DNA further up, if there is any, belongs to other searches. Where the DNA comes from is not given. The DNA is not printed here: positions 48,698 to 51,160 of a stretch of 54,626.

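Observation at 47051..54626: Sugar-type ABC importer with an upstream UTRA-domain regulator and no ATPase gene, wired to an ARH-fold enzyme, an aldo-keto reductase and a nitrilase-family amidase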

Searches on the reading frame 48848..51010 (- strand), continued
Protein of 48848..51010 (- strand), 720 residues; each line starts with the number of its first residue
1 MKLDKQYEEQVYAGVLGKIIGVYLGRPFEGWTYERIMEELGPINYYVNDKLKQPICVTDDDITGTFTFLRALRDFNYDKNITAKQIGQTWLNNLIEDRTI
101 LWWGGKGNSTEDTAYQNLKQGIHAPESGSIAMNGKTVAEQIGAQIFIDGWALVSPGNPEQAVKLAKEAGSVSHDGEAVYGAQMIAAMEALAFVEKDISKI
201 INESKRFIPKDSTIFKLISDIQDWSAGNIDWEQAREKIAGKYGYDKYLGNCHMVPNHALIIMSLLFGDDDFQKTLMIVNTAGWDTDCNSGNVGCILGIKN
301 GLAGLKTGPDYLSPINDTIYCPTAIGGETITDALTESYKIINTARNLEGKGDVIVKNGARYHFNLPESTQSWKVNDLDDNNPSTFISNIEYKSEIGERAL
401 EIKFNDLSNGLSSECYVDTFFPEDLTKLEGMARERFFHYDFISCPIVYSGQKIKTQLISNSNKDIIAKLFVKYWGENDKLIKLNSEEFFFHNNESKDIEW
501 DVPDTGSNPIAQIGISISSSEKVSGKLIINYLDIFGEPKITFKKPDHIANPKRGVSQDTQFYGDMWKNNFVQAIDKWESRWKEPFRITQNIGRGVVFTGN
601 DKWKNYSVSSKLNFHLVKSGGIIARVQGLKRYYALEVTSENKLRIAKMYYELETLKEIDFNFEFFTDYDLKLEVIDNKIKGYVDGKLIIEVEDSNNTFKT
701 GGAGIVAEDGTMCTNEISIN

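Call 17: find_related_loci(query=A1, collection=genome_contigs, flank=10000)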
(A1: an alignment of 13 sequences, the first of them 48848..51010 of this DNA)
Query A1 (720 aa) in genome_contigs; peptide patterns used: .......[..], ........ (x = any residue, [..] = any of these).
600 stretches matched a pattern (row limit reached: there are more); 593 encode a relative of the query (tblastn E <= 1e-3); the best 80 are kept; 79 distinct loci.
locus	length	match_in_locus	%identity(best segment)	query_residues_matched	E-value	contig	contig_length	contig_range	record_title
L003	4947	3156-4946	92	1-597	0e+0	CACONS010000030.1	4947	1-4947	MAG: uncultured Alphaproteobacteria bacterium isolate AH-324-C03 genome assembly, contig: AH-324-C03_NODE_30, whole geno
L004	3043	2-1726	91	146-720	0e+0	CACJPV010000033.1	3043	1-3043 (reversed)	MAG: uncultured Alphaproteobacteria bacterium isolate AG-447-L18 genome assembly, contig: AG-447-L18_NODE_33, whole geno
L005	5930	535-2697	70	1-720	0e+0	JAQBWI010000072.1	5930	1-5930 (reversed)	MAG: Proteobacteria bacterium isolate casp150-mb.224 NODE_32545_length_5930_cov_0.068599, whole genome shotgun sequence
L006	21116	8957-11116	65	1-719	0e+0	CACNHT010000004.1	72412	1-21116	MAG: uncultured Alphaproteobacteria bacterium isolate AG-920-K10 genome assembly, contig: AG-920-K10_NODE_4, whole genom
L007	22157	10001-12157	66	1-719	0e+0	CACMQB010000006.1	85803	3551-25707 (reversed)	MAG: uncultured Alphaproteobacteria bacterium isolate AG-891-P20 genome assembly, contig: AG-891-P20_NODE_6, whole genom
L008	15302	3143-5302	65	1-719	0e+0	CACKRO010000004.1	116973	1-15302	MAG: uncultured Alphaproteobacteria bacterium isolate AG-457-D17 genome assembly, contig: AG-457-D17_NODE_4, whole genom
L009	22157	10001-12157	66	1-719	0e+0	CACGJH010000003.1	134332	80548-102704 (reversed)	uncultured Alphaproteobacteria bacterium isolate AG-422-J16 genome assembly, contig: AG-422-J16_NODE_3, whole genome sho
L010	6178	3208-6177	65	1-719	0e+0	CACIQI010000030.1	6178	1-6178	uncultured Alphaproteobacteria bacterium isolate AG-913-M07 genome assembly, contig: AG-913-M07_NODE_30, whole genome sh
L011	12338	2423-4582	65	1-719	0e+0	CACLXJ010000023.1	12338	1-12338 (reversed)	uncultured Alphaproteobacteria bacterium isolate AG-470-M17 genome assembly, contig: AG-470-M17_NODE_23, whole genome sh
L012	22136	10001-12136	65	1-712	0e+0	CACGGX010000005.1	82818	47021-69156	uncultured Alphaproteobacteria bacterium isolate AG-909-O11 genome assembly, contig: AG-909-O11_NODE_5, whole genome sho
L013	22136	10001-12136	65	1-712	0e+0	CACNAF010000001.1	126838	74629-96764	MAG: uncultured Alphaproteobacteria bacterium isolate AG-892-J17 genome assembly, contig: AG-892-J17_NODE_1, whole genom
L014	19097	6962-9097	65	1-712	0e+0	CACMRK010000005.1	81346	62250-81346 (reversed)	MAG: uncultured Alphaproteobacteria bacterium isolate AG-892-B03 genome assembly, contig: AG-892-B03_NODE_5, whole genom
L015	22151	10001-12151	63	2-720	0e+0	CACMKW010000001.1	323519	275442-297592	MAG: uncultured Alphaproteobacteria bacterium isolate AG-891-K21 genome assembly, contig: AG-891-K21_NODE_1, whole genom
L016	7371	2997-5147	64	2-720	0e+0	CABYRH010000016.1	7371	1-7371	MAG: uncultured Alphaproteobacteria bacterium isolate AG-894-N13 genome assembly, contig: AG-894-N13_NODE_16, whole geno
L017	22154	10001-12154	63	1-720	0e+0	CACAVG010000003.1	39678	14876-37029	uncultured Alphaproteobacteria bacterium isolate AG-898-L16 genome assembly, contig: AG-898-L16_NODE_3, whole genome sho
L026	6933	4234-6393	52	1-717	0e+0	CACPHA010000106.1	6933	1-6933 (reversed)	MAG: Rhodobacteraceae bacterium isolate AG-470-P20 genome assembly, contig: AG-470-P20_NODE_106, whole genome shotgun se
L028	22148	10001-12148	51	1-712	0e+0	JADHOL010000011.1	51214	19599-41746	MAG: Alphaproteobacteria bacterium isolate BS307-5m-G6 BS307-5m-C364, whole genome shotgun sequence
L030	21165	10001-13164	49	1-720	0e+0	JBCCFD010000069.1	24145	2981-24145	MAG: Chloroflexota bacterium isolate P01_B01_bin.122 k141_1835624_length_24145_cov_13.0000, whole genome shotgun sequenc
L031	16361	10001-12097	48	3-720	0e+0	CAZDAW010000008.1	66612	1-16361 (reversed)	MAG TPA_asm: uncultured Anaerolineaceae bacterium isolate SRP167436_co1_201 genome assembly, contig: NODE_446_length_666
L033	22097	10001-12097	48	1-720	0e+0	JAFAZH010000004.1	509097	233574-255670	MAG: Abditibacteriaceae bacterium isolate CP_BM_RX_R8_36 BM_RX_R8_k147_2657835, whole genome shotgun sequence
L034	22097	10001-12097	47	1-720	0e+0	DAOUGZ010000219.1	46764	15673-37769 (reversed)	MAG TPA_asm: Anaerolineae bacterium isolate R89_281 k165_1652207, whole genome shotgun sequence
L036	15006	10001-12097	47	1-720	0e+0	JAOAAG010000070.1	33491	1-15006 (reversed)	MAG: Anaerolineae bacterium isolate SKW140 k141_1230889, whole genome shotgun sequence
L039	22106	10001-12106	48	3-720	0e+0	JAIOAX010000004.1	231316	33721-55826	MAG: Chloroflexota bacterium isolate S1bins75 c_000000000004, whole genome shotgun sequence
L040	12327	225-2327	48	1-720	0e+0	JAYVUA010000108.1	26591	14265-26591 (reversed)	MAG: Anaerolineales bacterium isolate GL74_UP_metabat_203 GL74_UP_metabat_203_107, whole genome shotgun sequence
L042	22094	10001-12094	48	1-719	0e+0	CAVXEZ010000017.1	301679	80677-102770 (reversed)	MAG: uncultured Chloroflexia bacterium isolate MFD02416.bin.1.282 genome assembly, contig: contig_44861, whole genome sh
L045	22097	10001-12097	47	1-720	0e+0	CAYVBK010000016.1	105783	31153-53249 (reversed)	MAG TPA_asm: uncultured Anaerolineae bacterium isolate binchicken_co44_225 genome assembly, contig: NODE_345_length_1057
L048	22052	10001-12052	48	1-719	0e+0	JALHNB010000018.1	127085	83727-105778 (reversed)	MAG: Anaerolineae bacterium isolate Bin_50_3 c_000000000916, whole genome shotgun sequence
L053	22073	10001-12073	47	1-720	0e+0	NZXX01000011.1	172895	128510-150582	MAG: Anaerolineaceae bacterium isolate NAT290 MHASMcontig_964581, whole genome shotgun sequence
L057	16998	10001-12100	45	1-719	0e+0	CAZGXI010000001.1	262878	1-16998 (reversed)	MAG TPA_asm: uncultured Anaerolineae bacterium isolate binchicken_co190_119 genome assembly, contig: NODE_47_length_2628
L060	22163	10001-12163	47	1-720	0e+0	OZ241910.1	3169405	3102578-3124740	MAG: Phototrophicaceae bacterium isolate b4d640d6-794a-4a8a-862b-13f166692844 genome assembly, chromosome: 1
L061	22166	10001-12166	47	1-720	0e+0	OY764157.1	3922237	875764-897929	MAG: Aggregatilineales bacterium isolate e8f4d38d-de70-4490-8638-1b8803f995b9 genome assembly, chromosome: 1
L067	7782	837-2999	47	1-720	0e+0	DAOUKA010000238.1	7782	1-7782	MAG TPA_asm: Anaerolineae bacterium isolate S35_287 k185_12181, whole genome shotgun sequence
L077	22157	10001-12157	47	1-719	0e+0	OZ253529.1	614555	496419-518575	MAG: Phototrophicaceae bacterium isolate 0ff4a915-8bd1-459e-aafb-96151c5a32eb genome assembly, chromosome: 2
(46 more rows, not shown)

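Call 26: predict_structure(alignment_id=A2)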
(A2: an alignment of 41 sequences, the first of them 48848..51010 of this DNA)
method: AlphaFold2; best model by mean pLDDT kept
length: 720 residues; sequences in the alignment: 41
mean_pLDDT: 84.3   pTM: 0.89
mean pLDDT of the five models: 84.3, 84.0, 79.9, 79.4, 77.8
residues with pLDDT >= 90: 375; 70-90: 222; 50-70: 91; < 50: 32
segments of 3 or more residues with pLDDT < 50: 100-111, 121-128, 141-143, 248-253
pLDDT, mean of each block of 10 residues (from residue 1): 94 93 77 78 65 59 81 90 85 66 39 53 47 54 59 94 87 74 92 95 93 89 89 85 61 63 87 81 76 93 83 81 69 93 95 93 93 87 94 93 93 94 77 61 84 97 95 91 97 95 94 96 96 93 86 62 76 82 86 91 94 96 94 97 96 97 95 97 98 92 95 96
secondary structure, 60 per line:
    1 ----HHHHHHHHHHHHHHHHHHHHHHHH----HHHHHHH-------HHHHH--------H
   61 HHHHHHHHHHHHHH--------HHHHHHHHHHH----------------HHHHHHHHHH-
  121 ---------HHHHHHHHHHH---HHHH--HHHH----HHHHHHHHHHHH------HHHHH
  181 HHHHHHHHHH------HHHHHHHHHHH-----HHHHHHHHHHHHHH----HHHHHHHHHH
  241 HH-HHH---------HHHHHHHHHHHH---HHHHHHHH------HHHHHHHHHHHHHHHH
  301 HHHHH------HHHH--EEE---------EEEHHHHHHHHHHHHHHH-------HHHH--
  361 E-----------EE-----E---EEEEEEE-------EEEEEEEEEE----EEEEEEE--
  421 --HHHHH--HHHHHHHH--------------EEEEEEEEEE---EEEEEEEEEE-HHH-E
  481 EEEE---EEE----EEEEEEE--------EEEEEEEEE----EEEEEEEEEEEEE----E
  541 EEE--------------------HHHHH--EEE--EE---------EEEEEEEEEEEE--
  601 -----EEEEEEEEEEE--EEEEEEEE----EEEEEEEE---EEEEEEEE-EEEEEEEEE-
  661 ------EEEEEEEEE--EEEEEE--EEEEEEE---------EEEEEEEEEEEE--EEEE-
elements in order (helices of 4 or more, strands of 3 or more residues): H5-28 H33-39 H47-51 H60-74 H83-93 H110-119 H130-140 H144-147 H150-153 H158-169 H176-190 H197-207 H213-226 H231-242 H256-267 H271-278 H285-305 H312-315 E318-320 E330-332 H333-347 H355-358 E384-390 E398-407 E412-418 H423-427 H430-437 E452-461 E465-474 E480-484 E488-490 E495-501 E510-518 E523-535 E540-543 H564-568 E571-573 E587-598 E606-616 E619-626 E631-638 E642-649 E651-659 E667-675 E678-683 E686-692 E702-713 E716-719

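Call 29: search_protein_families(library=pfam, proteins=[L030:4207-5115:-, L042:8796-9929:+, L026:89-1096:+, L039:15730-16887:+, L060:1481-3103:+, L053:1365-2150:+], max_evalue=0.001)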
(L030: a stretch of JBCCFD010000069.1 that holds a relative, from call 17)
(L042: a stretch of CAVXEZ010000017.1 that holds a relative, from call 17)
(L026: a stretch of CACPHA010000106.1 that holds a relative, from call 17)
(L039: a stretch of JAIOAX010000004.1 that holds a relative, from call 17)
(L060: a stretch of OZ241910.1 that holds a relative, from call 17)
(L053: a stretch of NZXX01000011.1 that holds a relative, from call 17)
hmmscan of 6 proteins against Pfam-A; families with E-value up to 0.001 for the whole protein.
L030:4207-5115:- (302 aa): 2 families
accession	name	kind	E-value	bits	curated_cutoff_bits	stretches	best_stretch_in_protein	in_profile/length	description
PF00294.29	PfkB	-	6.2e-65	219.9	25.8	1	3-294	4-302/302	pfkB family carbohydrate kinase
PF08543.17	Phos_pyr_kin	-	5.7e-08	32.9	27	1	161-275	104-225/246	Phosphomethylpyrimidine kinase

L042:8796-9929:+ (377 aa): 1 family
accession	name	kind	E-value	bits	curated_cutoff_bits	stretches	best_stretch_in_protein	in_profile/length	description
PF03747.19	ADP_ribosyl_GH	-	1.5e-41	143.4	26.2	1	15-328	1-285/287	ADP-ribosylglycohydrolase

L026:89-1096:+ (335 aa): 4 families
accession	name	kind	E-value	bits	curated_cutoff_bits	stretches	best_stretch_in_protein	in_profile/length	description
PF13377.12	Peripla_BP_3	-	1.4e-33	116.8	26.5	1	178-335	2-167/167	Periplasmic binding protein-like domain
PF00532.27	Peripla_BP_1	-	8.2e-26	91.5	22.2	1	66-320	2-269/281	Periplasmic binding proteins and sugar binding domain of LacI family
PF13407.12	Peripla_BP_4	-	5.2e-13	49.6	35.1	1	172-283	110-222/258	Periplasmic binding protein domain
PF00356.27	LacI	-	5e-12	45.9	27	1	9-54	3-46/46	Bacterial regulatory proteins, lacI family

L039:15730-16887:+ (385 aa): 5 families
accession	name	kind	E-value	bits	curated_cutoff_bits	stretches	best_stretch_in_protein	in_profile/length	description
PF22725.1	GFO_IDH_MocA_C3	-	7.2e-28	97.5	27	1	131-255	1-123/124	GFO/IDH/MocA C-terminal domain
PF01408.29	GFO_IDH_MocA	-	4.1e-27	95.7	24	1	5-118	2-116/120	Oxidoreductase family, NAD-binding Rossmann fold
PF02894.22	GFO_IDH_MocA_C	-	7.4e-20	72.1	22.9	1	137-348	3-218/218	Oxidoreductase family, C-terminal alpha/beta domain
PF02629.25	CoA_binding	-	0.0005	21.2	22.3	1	4-88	4-87/97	CoA binding domain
PF03447.22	NAD_binding_3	-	0.0006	20.9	24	1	10-112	1-107/116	Homoserine dehydrogenase, NAD binding domain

L060:1481-3103:+ (540 aa): 1 family
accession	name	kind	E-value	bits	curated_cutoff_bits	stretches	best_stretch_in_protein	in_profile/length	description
PF01019.26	G_glu_transpept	-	2.7e-144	482.2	27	1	35-535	2-512/512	Gamma-glutamyltranspeptidase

L053:1365-2150:+ (261 aa): 7 families
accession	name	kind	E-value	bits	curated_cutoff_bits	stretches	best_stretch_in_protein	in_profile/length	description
PF13561.12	adh_short_C2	-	6.4e-59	199.8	27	1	14-258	1-235/236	Enoyl-(Acyl carrier protein) reductase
PF00106.31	adh_short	-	8.6e-53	179.2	26.6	1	9-202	2-194/195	short chain dehydrogenase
PF08659.16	KR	-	5.6e-15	56.2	22.6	1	9-161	2-153/180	KR domain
PF01370.27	Epimerase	-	4.1e-07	30.1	20.9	1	10-93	1-76/240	NAD dependent epimerase/dehydratase family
PF03435.24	Sacchrp_dh_NADP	-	8.3e-05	23.4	25.1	1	11-76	2-67/129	Saccharopine dehydrogenase NADP binding domain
PF02737.24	3HCDH_N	-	0.00019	21.8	22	1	12-87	4-76/180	3-hydroxyacyl-CoA dehydrogenase, NAD binding domain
PF23441.1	SDR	-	0.00022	21.1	27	1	159-258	165-255/258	SDR-like rossmann domain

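Call 30: fold_search(model_id=the predicted structure, library=pdb)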
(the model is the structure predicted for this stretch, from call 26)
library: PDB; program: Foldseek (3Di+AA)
matches with E <= 10: 1840; with E <= 0.001: 218
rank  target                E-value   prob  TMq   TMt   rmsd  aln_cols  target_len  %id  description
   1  3zr5_A                2.0e-09  1.00  0.19  0.21  17.3       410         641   11  STRUCTURE OF GALACTOCEREBROSIDASE FROM MOUSE (released 2011-09-28)
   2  5nxb_A                5.1e-09  1.00  0.19  0.21  17.8       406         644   10  Mouse galactocerebrosidase in complex with saposin A (released 2017-05-24)
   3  1t5j                  9.4e-09  1.00  0.35  0.78   4.2       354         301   18  Crystal structure of ribosylglycohydrolase MJ1187 from Methanococcus jannaschii (released 2004-05-11)
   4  4ccc_A                1.1e-08  1.00  0.19  0.21  17.9       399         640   10  STRUCTURE OF MOUSE GALACTOCEREBROSIDASE WITH 4NBDG: ENZYME-SUBSTRATE COMPLEX (released 2013-12-11)
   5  4azz_A                3.9e-08  1.00  0.20  0.82   1.9       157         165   17  Carbohydrate binding module CBM66 from Bacillus subtilis (released 2012-07-25)
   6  4b1m_C                8.0e-08  1.00  0.20  0.84   1.7       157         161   17  CARBOHYDRATE BINDING MODULE CBM66 FROM BACILLUS SUBTILIS (released 2012-12-12)
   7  6g1p_B                8.4e-08  1.00  0.35  0.69   4.9       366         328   16  Apo form of ADP-ribosylserine hydrolase ARH3 of Latimeria chalumnae (released 2018-11-28)
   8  6hgz_A                1.2e-07  1.00  0.34  0.68   5.1       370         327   15  ADP-ribosylserine hydrolase ARH3 of Latimeria chalumnae in complex with ADP-ribose (released 2018-11-28)
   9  4b1m_A                1.3e-07  1.00  0.20  0.82   1.9       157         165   17  CARBOHYDRATE BINDING MODULE CBM66 FROM BACILLUS SUBTILIS (released 2012-12-12)
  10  6g1q_B                1.4e-07  1.00  0.35  0.69   4.7       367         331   15  ADP-ribosylserine hydrolase ARH3 of Latimeria chalumnae in complex with ADP-ribose (released 2018-11-28)
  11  4b1l                  1.6e-07  1.00  0.20  0.83   1.9       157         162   17  CARBOHYDRATE BINDING MODULE CBM66 FROM BACILLUS SUBTILIS (released 2012-12-12)
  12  2woe_A                1.8e-07  1.00  0.31  0.71   6.1       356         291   16  Crystal Structure of the D97N variant of dinitrogenase reductase- activating glycohydrolase (DRAG) from Rhodospirillum (released 2009-08-18)
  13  6hh4_A                1.9e-07  1.00  0.34  0.69   5.1       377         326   15  ADP-ribosylserine hydrolase ARH3 of Latimeria chalumnae in complex with ADP-ribosyl-L-arginine (released 2018-11-28)
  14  2woc_A                2.1e-07  1.00  0.32  0.73   5.8       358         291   15  Crystal Structure of the dinitrogenase reductase-activating glycohydrolase (DRAG) from Rhodospirillum rubrum (released 2009-08-11)
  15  6hh3_B                2.3e-07  1.00  0.34  0.69   5.0       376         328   14  ADP-ribosylserine hydrolase ARH3 of Latimeria chalumnae in complex with ADP-HPD (released 2018-11-28)
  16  4b1m_B                2.8e-07  1.00  0.20  0.83   1.9       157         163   17  CARBOHYDRATE BINDING MODULE CBM66 FROM BACILLUS SUBTILIS (released 2012-12-12)
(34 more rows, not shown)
